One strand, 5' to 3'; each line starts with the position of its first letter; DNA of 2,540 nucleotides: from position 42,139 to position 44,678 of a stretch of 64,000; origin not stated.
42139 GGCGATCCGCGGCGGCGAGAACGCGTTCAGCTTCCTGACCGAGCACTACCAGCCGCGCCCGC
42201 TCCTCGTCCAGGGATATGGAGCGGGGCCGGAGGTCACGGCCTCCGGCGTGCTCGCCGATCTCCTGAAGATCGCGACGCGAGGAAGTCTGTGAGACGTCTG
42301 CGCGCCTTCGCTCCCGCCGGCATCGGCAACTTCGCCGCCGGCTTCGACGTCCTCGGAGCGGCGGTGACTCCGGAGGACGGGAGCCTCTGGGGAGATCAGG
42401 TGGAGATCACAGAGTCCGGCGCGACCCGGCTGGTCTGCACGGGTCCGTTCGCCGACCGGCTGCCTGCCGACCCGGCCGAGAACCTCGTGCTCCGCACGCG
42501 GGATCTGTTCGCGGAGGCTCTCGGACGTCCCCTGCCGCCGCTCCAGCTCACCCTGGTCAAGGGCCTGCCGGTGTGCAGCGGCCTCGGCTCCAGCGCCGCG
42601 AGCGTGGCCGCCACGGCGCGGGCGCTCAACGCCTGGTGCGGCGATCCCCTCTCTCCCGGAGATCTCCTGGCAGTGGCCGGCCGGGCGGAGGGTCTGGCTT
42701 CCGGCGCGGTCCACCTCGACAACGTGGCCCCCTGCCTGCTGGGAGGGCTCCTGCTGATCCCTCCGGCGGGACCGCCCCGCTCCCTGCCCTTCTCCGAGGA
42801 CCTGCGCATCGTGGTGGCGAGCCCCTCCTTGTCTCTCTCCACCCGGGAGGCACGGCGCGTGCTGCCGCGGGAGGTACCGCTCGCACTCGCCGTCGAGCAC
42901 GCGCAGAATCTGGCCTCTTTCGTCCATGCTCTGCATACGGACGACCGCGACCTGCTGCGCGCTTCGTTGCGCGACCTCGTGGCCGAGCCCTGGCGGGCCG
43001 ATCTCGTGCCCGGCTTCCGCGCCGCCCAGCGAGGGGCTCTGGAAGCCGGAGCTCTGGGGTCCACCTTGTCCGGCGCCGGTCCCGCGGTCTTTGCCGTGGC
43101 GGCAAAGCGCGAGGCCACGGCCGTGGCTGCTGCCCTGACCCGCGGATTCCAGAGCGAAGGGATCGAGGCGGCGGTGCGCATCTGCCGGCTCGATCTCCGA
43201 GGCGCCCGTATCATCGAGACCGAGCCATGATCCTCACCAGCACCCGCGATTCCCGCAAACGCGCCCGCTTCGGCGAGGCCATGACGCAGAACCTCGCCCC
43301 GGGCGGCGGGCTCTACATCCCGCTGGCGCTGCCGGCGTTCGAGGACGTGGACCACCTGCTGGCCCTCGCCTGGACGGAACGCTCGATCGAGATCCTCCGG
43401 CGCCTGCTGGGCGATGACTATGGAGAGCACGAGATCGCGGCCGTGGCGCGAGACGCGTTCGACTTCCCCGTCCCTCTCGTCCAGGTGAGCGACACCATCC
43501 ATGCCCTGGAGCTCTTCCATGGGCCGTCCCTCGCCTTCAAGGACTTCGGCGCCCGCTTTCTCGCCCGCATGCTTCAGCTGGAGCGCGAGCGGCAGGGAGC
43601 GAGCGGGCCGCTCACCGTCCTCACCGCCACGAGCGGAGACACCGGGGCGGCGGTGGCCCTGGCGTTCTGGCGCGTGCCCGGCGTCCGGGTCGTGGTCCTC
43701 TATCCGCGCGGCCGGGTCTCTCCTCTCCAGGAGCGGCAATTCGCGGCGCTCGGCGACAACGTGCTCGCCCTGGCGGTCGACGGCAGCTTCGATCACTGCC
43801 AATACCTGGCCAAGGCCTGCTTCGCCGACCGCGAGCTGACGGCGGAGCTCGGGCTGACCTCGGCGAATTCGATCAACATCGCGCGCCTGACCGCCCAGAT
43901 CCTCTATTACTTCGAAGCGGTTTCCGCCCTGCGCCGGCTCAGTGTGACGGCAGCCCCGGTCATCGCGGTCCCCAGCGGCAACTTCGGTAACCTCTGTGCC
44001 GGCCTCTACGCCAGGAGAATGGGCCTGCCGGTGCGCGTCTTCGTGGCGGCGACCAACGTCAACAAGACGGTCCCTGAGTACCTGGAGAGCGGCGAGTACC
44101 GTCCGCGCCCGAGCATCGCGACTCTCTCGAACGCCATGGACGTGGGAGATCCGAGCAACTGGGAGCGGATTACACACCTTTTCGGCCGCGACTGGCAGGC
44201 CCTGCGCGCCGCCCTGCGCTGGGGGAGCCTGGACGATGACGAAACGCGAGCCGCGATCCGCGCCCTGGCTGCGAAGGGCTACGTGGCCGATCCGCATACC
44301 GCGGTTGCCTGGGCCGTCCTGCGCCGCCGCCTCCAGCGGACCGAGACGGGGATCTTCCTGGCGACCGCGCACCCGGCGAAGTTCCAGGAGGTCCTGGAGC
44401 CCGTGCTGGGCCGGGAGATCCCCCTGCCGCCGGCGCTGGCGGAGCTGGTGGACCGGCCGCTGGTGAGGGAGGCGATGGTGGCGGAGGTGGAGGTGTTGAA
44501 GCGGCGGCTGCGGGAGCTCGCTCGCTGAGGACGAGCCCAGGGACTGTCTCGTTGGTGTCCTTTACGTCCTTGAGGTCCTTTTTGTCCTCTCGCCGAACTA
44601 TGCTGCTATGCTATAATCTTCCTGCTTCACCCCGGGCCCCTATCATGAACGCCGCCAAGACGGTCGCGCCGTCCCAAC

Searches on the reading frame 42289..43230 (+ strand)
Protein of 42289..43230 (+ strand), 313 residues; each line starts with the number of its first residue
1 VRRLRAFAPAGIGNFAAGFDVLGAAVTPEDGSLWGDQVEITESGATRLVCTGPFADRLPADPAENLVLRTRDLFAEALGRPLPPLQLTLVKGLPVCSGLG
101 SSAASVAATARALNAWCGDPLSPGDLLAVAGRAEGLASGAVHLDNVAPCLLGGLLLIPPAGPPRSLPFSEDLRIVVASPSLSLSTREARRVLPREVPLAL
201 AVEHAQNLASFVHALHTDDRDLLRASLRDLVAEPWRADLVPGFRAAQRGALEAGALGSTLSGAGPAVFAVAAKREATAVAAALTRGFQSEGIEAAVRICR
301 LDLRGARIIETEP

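Call 94: search_protein_families(library=pfam, proteins=[window:42289-43230:+], max_evalue=0.00001)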
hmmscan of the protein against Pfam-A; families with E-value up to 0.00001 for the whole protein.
window:42289-43230:+ (313 aa): 2 families
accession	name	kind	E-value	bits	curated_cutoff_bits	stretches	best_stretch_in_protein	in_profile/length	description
PF00288.32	GHMP_kinases_N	-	1.3e-19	70.6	22.3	1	65-153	1-87/87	GHMP kinases N terminal domain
PF08544.19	GHMP_kinases_C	-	8.3e-09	36.2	21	1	213-286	3-82/85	GHMP kinases C terminal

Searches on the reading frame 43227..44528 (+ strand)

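Call 94: search_protein_families(library=pfam, proteins=[window:43227-44528:+], max_evalue=0.00001)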
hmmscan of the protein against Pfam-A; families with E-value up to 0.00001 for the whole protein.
window:43227-44528:+ (433 aa): 2 families
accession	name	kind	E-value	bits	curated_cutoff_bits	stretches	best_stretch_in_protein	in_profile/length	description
PF00291.31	PALP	-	5.1e-26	92.1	35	1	94-371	28-282/295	Pyridoxal-phosphate dependent enzyme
PF14821.11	Thr_synth_N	-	1.3e-10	41.7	25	1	4-78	3-79/79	Threonine synthase N terminus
